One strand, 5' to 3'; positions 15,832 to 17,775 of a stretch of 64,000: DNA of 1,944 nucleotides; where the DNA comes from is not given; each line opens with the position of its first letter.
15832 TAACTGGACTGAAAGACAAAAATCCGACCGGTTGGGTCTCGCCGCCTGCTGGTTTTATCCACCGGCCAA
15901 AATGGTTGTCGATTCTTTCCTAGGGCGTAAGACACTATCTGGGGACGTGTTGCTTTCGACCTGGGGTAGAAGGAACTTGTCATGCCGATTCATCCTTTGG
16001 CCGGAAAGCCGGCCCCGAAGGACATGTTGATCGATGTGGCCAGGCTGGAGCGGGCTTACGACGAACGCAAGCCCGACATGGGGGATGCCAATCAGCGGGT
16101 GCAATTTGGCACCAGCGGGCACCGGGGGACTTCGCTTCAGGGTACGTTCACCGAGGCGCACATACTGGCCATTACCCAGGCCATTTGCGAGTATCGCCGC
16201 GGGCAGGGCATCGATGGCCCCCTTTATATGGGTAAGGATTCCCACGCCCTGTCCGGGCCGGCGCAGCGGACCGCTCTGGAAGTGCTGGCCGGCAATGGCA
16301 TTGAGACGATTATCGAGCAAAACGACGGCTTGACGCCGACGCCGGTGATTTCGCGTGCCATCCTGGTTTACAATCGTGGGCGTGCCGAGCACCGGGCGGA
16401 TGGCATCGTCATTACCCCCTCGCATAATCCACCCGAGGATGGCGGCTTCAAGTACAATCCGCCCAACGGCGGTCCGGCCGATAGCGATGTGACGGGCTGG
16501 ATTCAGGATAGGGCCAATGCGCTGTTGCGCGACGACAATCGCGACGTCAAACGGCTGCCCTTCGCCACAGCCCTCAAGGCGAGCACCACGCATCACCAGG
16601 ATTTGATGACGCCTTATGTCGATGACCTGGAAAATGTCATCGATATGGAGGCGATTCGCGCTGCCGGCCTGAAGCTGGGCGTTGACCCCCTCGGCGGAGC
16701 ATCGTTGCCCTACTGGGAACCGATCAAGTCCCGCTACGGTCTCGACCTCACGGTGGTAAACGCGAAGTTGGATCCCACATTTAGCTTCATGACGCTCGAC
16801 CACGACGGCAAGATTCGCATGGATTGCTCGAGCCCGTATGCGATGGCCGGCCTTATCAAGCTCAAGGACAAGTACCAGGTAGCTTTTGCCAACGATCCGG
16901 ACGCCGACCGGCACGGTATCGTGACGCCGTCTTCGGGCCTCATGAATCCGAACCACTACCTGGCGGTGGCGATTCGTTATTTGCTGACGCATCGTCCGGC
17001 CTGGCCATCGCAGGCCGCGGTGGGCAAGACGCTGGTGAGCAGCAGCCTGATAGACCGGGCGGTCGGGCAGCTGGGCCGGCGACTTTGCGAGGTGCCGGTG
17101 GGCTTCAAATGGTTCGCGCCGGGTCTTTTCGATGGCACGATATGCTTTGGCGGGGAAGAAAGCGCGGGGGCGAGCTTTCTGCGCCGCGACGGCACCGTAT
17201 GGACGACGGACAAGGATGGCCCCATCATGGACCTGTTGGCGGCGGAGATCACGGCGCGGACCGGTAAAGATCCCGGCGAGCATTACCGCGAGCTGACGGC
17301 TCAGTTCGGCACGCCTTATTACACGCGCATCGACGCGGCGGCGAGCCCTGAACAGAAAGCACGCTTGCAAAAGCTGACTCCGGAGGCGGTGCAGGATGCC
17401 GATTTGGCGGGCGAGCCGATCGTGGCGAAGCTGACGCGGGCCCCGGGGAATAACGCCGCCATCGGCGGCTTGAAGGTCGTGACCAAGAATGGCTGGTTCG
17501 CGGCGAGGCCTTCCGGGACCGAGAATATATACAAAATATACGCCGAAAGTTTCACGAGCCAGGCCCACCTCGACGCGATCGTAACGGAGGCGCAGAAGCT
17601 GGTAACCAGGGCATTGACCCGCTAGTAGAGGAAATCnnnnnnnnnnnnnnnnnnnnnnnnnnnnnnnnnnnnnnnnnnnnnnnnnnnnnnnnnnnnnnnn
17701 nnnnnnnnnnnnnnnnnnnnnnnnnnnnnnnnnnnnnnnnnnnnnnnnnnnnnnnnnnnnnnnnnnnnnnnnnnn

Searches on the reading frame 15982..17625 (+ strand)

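Call 75: search_protein_families(library=pfam, proteins=[window:15982-17625:+], max_evalue=0.001)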
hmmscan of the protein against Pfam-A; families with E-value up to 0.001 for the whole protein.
window:15982-17625:+ (547 aa): 4 families
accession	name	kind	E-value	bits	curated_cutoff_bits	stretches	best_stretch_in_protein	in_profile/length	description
PF02878.22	PGM_PMM_I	-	7.2e-31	107.2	22.5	1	40-180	2-133/138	Phosphoglucomutase/phosphomannomutase, alpha/beta/alpha domain I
PF02880.22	PGM_PMM_III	-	1e-26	93.7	20.7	1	322-441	1-114/115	Phosphoglucomutase/phosphomannomutase, alpha/beta/alpha domain III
PF02879.22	PGM_PMM_II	-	8.9e-15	55.5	29.3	1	211-316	2-101/103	Phosphoglucomutase/phosphomannomutase, alpha/beta/alpha domain II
PF00408.26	PGM_PMM_IV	-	1.7e-07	31.6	23.1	1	487-536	21-64/68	Phosphoglucomutase/phosphomannomutase, C-terminal domain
